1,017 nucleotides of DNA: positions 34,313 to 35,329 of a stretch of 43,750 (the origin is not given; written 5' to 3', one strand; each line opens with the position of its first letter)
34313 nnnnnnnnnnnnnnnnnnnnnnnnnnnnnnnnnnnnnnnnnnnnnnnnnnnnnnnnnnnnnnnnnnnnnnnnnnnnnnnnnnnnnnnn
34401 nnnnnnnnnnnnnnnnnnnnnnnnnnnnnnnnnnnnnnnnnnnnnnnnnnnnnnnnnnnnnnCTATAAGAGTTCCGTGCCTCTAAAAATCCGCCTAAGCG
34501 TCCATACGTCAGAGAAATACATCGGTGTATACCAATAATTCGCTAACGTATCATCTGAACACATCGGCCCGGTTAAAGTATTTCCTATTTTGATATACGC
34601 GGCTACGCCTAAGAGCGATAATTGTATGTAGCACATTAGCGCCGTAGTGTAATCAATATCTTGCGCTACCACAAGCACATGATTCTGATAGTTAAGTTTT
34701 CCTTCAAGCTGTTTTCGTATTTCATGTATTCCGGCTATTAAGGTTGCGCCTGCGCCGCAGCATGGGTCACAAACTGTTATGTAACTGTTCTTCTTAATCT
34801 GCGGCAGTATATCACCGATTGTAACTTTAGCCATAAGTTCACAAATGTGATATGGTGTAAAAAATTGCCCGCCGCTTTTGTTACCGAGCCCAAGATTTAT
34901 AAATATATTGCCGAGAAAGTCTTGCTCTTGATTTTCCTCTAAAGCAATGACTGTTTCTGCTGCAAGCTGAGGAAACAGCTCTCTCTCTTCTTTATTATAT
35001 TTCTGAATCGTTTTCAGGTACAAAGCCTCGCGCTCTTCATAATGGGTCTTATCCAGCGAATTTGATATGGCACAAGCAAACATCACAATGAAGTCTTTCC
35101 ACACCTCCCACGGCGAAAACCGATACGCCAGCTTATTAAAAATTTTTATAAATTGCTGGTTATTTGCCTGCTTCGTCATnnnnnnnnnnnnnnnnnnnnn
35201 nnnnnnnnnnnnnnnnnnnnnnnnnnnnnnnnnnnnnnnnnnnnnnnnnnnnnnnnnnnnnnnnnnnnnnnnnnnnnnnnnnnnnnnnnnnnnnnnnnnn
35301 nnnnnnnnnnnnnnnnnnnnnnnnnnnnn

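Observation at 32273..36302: The 4-kb island between the lysis terminator and attP looks like a self-contained, tightly regulated anti-defence or moron locus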

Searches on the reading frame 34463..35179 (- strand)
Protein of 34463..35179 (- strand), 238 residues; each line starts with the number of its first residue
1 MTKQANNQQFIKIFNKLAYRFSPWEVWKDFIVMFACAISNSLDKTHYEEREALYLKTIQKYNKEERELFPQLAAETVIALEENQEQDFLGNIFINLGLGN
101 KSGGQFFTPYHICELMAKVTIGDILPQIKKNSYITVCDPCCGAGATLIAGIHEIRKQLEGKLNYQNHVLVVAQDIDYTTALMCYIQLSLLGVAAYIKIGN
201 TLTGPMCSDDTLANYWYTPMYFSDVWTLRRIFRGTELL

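Call 5: search_protein_families(library=pfam, proteins=[window:34463-35179:-], max_evalue=0.01)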
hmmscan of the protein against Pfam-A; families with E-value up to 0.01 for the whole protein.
window:34463-35179:- (238 aa): 1 family
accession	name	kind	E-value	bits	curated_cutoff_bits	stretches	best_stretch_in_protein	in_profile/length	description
PF02384.22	N6_Mtase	-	1.3e-13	51.4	20.4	1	100-227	22-140/311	N-6 DNA Methylase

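Call 9: search_protein_families(library=phrogs, proteins=[window:34463-35179:-], max_evalue=0.01)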
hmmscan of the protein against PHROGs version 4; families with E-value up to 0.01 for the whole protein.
window:34463-35179:- (238 aa): 8 families
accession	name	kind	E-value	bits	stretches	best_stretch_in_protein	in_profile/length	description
phrog_5696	-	unknown function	1.4e-97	326.9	1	3-236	16-241/250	-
phrog_23459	-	unknown function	3.2e-38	132.4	1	8-207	428-623/649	-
phrog_2713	-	unknown function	8.1e-12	45.9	1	82-209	165-287/520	-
phrog_19264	-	unknown function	3.2e-06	27.8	1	99-211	192-294/349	-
phrog_34860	-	unknown function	6.4e-06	25.4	1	100-219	210-328/830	-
phrog_1071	-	other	0.00024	21.5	1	63-228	32-182/223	DNA methyltransferase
phrog_13671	-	other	0.00066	19.2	1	84-163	318-394/666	DNA methyltransferase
phrog_28477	-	unknown function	0.0009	20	1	100-149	198-241/248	-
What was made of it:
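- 34463..35179 (-): Truncated, catalytically degenerate HsdM-like protein (238 aa). N6_Mtase profile positions 22-140 of 311 only (call 5). phrog_5696 at 1.4e-97 (call 9).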

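Call 10: search_protein_families(library=ncbifam, proteins=[window:34463-35179:-], max_evalue=0.01)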
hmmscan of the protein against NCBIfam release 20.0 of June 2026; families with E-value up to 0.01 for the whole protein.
window:34463-35179:- (238 aa): 3 families
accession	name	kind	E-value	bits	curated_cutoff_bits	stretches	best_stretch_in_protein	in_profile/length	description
TIGR00497.1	hsdM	equivalog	4e-10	39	242.75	1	100-192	196-276/515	type I restriction-modification system subunit M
TIGR02987.1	met_A_Alw26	exception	4.9e-07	28.8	353.5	1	101-179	1-75/523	Alw26I/Eco31I/Esp3I family type II restriction adenine-specific DNA-methyltransferase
NF047738.1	antiphage_MADS2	equivalog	1.1e-05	24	720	1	102-192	309-391/654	methylation-associated defense system DNA methyltransferase MAD2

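Call 11: search_protein_families(library=padloc, proteins=[window:34463-35179:-], max_evalue=0.01)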
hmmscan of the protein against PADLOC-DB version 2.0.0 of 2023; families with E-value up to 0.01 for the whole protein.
window:34463-35179:- (238 aa): 25 families
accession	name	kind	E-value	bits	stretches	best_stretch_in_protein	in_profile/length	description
PDLC03029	MTase_I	-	7.3e-10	35.9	1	100-209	173-279/661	Type I methyltransferase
PDLC03022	MTase_I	-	2.7e-09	33.9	1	78-207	155-284/857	Type I methyltransferase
PDLC03027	MTase_I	-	4.9e-09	33.3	1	100-210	154-251/810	Type I methyltransferase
PDLC03021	MTase_I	-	1.9e-08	31.6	1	81-206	138-265/491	Type I methyltransferase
PDLC03031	MTase_I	-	1.6e-07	28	1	100-210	181-280/834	Type I methyltransferase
PDLC03624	REase_MTase_IIG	-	1.6e-07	27.6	1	78-161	391-475/1271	Type IIG restriction enzyme-methyltransferase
PDLC03018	MTase_I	-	4.5e-07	26.7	1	102-169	305-364/749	Type I methyltransferase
PDLC03025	MTase_I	-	5.7e-07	26.6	1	79-205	134-259/569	Type I methyltransferase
PDLC03226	MTase_II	-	7.4e-07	26.1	1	100-177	13-83/579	Type II methyltransferase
PDLC03035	MTase_I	-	1.7e-06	24.9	1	61-201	127-260/653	Type I methyltransferase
PDLC03348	MTase_II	-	2.1e-06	24.6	1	81-191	196-313/727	Type II methyltransferase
PDLC03020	MTase_I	-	3.9e-06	24.2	1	78-202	154-278/410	Type I methyltransferase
PDLC03036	MTase_I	-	4.2e-06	23.4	1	91-159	202-262/635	Type I methyltransferase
PDLC03033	MTase_I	-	6.2e-06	23.4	1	78-211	175-299/541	Type I methyltransferase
PDLC03026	MTase_I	-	2.8e-05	21.5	1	100-204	138-246/487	Type I methyltransferase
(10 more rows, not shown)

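Call 22: find_homologous_proteins(query=window:34463-35179:-)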
Query window:34463-35179:- (238 aa): 6652 proteins with E <= 0.001 among 6938 candidates; the best 120 are listed.
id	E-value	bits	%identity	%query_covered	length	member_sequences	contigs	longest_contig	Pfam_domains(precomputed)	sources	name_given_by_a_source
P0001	2.9e-158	543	99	100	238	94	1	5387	PF02384.23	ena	-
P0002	3.8e-157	539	98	100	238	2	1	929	PF02384.23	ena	-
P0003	2.0e-149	514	97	100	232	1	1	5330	PF02384.23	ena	-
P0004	3.0e-143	494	89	100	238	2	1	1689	PF02384.23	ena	-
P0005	2.7e-139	481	87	98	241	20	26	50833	PF02384.23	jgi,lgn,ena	jgi:type I restriction-modification system DNA methylase subunit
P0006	7.6e-139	479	89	97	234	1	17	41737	PF02384.23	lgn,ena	-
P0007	5.2e-138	476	88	97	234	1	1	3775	PF02384.23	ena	-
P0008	1.0e-137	475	88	97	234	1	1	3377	PF02384.23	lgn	-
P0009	3.7e-129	447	81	97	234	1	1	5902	PF02384.23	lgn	-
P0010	9.0e-126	436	77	100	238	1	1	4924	PF02384.23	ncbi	-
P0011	9.2e-122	423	76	98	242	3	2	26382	PF02384.23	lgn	-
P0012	6.8e-121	420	75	98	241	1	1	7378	PF02384.23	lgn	-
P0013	8.1e-120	417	75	98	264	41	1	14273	PF02384.23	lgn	-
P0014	6.7e-119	414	72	98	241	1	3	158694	PF02384.23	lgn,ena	-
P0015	4.7e-118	411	72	98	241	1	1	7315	PF02384.23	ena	-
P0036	6.9e-109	381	68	100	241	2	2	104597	PF02384.23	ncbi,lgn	-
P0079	1.7e-105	370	66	97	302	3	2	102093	PF02384.23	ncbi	-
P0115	5.7e-104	365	65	95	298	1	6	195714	PF02384.23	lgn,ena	-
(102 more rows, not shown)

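Call 25: search_solved_structures(query=window:34463-35179:-, max_evalue=0.01, show_alignments=2)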
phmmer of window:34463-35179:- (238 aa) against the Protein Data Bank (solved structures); distinct sequences matched with E-value up to 0.01: 2.
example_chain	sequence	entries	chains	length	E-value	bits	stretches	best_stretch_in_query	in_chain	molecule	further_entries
7bst_D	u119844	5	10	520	9.6e-06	28.7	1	95-210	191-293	Type I restriction enzyme EcoR124II M protein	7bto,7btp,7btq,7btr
7vru_A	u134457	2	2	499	0.0018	21.3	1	99-193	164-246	Site-specific DNA-methyltransferase (adenine-specific)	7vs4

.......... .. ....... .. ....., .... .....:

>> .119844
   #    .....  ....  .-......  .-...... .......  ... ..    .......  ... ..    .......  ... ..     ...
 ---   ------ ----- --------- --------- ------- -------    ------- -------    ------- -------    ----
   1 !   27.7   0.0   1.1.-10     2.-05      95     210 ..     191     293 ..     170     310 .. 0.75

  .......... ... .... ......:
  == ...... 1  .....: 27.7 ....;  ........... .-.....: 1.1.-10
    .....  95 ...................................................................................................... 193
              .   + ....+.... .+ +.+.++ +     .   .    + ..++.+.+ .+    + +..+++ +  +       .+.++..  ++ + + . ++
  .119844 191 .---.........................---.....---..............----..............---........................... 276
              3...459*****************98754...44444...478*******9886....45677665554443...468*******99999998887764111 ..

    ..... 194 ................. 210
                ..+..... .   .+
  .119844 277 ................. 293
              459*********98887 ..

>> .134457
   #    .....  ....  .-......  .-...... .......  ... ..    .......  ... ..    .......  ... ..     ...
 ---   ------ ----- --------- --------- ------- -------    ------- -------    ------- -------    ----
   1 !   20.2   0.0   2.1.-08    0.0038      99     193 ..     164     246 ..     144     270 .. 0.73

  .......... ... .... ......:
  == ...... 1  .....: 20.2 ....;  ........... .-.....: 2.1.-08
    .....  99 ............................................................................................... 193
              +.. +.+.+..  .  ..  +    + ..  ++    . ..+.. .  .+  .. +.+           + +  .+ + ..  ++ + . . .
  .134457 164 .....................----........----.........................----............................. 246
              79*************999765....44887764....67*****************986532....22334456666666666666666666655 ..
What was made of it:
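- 34463..35179 (-): Aligns to EcoR124 HsdM residues 191-293 (call 25).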

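Call 26: find_related_loci(query=A2, collection=genome_contigs, flank=10000)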
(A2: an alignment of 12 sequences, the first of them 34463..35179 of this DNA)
Query A2 (238 aa) in genome_contigs; peptide patterns used: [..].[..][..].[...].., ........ (x = any residue, [..] = any of these).
336 stretches matched a pattern; 293 encode a relative of the query (tblastn E <= 1e-3); the best 80 are kept; 80 distinct loci.
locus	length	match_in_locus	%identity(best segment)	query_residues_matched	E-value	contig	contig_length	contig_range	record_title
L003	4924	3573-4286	77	1-238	3e-131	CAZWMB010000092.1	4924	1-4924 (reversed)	MAG TPA_asm: uncultured Lachnospiraceae bacterium isolate SRP222994_co1_20 genome assembly, contig: NODE_33148_length_49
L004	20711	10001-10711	68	2-238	2e-114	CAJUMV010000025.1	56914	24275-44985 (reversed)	MAG TPA_asm: uncultured Lachnospiraceae bacterium isolate MGBC143782 genome assembly, contig: MGBC143782.25, whole genom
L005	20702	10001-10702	66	6-238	4e-113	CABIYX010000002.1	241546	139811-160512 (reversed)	Clostridiales bacterium isolate MGYG-HGUT-00086 genome assembly, contig: .18048_2_82.2, whole genome shotgun sequence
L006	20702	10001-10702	68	2-234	1e-112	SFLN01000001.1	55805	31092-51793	MAG: [Eubacterium] saphenum isolate W2P13.039 Contig129, whole genome shotgun sequence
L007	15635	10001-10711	67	2-238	4e-112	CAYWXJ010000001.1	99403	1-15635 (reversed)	MAG TPA_asm: uncultured Eubacterium sp. isolate SRP222994_co1_540 genome assembly, contig: NODE_194_length_99403_cov_5.6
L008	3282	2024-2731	64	4-238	5e-113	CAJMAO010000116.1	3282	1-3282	MAG TPA_asm: uncultured Prevotella sp. isolate ERR321532-bin.36 genome assembly, contig: NODE_7933_length_3282_cov_2.536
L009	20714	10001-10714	64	3-238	2e-109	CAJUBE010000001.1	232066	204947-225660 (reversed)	MAG TPA_asm: uncultured Lachnospiraceae bacterium isolate MGBC123502 genome assembly, contig: MGBC123502.1, whole genome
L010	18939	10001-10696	66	8-238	1e-108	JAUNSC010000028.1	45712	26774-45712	MAG: Eubacteriales bacterium isolate S4M_St_15 NODE_260_length_45712_cov_17.957356, whole genome shotgun sequence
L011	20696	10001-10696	63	6-236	3e-108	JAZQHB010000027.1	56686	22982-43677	MAG: Acutalibacteraceae bacterium isolate T1900044629_TS20190095.MAGScoT_cleanbin_000012 SGB_997_k141_2025332, whole gen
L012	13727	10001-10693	64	4-233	3e-108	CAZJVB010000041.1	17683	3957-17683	MAG TPA_asm: uncultured Ruminococcus sp. isolate SRP222994_co1_449 genome assembly, contig: NODE_6624_length_17683_cov_1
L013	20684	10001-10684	67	8-234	3e-108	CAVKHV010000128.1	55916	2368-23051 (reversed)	Agathobacter sp. isolate H07659-L1_cleanbin_000003 genome assembly, contig: Spades_H07659-L1_contig_199, whole genome sh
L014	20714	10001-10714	63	3-238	8e-108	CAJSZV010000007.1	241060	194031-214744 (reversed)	Clostridiaceae bacterium isolate A68_60.CX.DSS genome assembly, contig: MGBC000080.7, whole genome shotgun sequence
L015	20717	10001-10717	64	3-238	1e-107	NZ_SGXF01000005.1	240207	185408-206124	Cuneatibacter caecimuris strain DSM 29486 Ga0310506_105, whole genome shotgun sequence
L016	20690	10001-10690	64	6-234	3e-107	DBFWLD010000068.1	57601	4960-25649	MAG TPA_asm: Tannerellaceae bacterium isolate MAG7872 contig68, whole genome shotgun sequence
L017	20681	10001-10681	64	8-233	2e-106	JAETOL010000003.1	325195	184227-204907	MAG: Lachnospiraceae bacterium isolate S14_Bin1 scaffold_127_3, whole genome shotgun sequence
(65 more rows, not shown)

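Call 28: find_encoding_contigs(protein=P0079, flank=10000, max_places=3)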
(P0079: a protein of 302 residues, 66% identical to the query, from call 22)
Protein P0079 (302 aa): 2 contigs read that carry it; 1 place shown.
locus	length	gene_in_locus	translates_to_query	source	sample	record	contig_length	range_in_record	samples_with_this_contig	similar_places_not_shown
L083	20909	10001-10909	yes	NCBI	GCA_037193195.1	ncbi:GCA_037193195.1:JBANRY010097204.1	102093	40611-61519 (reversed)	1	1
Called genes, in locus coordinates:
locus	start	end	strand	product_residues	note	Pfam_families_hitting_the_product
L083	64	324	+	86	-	-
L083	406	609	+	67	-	-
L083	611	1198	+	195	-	-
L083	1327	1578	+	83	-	PF11753:DUF3310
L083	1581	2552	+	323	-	PF19880:DUF6353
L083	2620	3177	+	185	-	PF07486:Hydrolase_2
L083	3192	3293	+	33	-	-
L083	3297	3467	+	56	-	-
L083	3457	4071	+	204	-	-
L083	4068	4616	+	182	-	-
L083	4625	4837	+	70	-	-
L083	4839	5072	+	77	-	-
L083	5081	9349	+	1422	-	PF19263:DUF5906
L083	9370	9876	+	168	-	PF24083:Phage_ssDNA_bind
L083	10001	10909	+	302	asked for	PF02384:N6_Mtase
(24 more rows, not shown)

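Call 29: find_encoding_contigs(protein=P0036, flank=10000, max_places=3)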
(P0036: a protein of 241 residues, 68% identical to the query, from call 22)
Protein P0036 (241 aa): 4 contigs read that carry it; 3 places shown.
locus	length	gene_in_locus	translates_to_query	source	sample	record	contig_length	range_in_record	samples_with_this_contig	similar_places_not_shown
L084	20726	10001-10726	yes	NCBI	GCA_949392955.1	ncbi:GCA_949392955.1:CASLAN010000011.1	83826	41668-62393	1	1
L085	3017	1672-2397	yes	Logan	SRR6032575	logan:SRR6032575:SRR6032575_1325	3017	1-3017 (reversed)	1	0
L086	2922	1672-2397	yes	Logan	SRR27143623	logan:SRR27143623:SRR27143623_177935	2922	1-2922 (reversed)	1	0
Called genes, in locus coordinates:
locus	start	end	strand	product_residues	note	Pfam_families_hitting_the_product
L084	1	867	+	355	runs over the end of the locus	PF10076:Phage_Mu_Gp48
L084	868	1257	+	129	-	PF12571:Phage_tail_fib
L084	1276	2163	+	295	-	PF19789:DUF6273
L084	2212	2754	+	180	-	-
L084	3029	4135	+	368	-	PF00078:RVT_1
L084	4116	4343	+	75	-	-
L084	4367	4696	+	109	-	-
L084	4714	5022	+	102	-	-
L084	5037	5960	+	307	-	PF25309:ELLD, PF01471:PG_binding_1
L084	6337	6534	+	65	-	-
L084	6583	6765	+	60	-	-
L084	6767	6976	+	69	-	-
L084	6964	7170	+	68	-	-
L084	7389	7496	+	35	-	-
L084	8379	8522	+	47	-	-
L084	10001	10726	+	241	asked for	PF02384:N6_Mtase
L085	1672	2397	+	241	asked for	PF02384:N6_Mtase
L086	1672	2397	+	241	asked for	PF02384:N6_Mtase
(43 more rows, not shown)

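Call 30: find_encoding_contigs(protein=P0005, flank=10000, max_places=4)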
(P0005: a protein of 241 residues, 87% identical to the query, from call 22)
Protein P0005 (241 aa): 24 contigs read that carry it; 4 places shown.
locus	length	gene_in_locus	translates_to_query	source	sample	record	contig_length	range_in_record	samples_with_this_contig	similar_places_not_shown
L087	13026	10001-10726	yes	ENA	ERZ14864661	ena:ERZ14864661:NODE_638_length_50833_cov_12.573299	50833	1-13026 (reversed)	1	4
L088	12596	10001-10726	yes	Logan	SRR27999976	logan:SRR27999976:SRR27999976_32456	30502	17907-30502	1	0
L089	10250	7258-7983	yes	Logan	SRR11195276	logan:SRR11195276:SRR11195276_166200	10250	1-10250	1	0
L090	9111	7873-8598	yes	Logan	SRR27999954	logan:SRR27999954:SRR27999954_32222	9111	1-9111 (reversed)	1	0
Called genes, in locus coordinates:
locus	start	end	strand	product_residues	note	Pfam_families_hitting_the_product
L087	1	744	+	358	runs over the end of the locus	PF21821:Dit_like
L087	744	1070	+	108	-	PF22479:Pam3_gp18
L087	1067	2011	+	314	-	PF22759:E217_GP41 (weak)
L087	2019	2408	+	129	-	-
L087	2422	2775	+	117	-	PF10934:Sheath_initiator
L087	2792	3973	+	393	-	PF04865:Baseplate_J (weak), PF26079:Baseplate_J_C (weak)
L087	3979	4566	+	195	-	-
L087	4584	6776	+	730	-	-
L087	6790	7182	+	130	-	-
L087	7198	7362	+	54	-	-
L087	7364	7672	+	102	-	-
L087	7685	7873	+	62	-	PF16945:Phage_r1t_holin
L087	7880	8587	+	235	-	PF01520:Amidase_3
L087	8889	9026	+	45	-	-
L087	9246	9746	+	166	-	-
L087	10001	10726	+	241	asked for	PF02384:N6_Mtase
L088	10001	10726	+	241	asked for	PF02384:N6_Mtase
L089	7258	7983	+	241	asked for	PF02384:N6_Mtase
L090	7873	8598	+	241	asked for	PF02384:N6_Mtase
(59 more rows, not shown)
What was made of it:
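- The backbone is conserved and the cargo swapped in the closest relatives (call 30).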
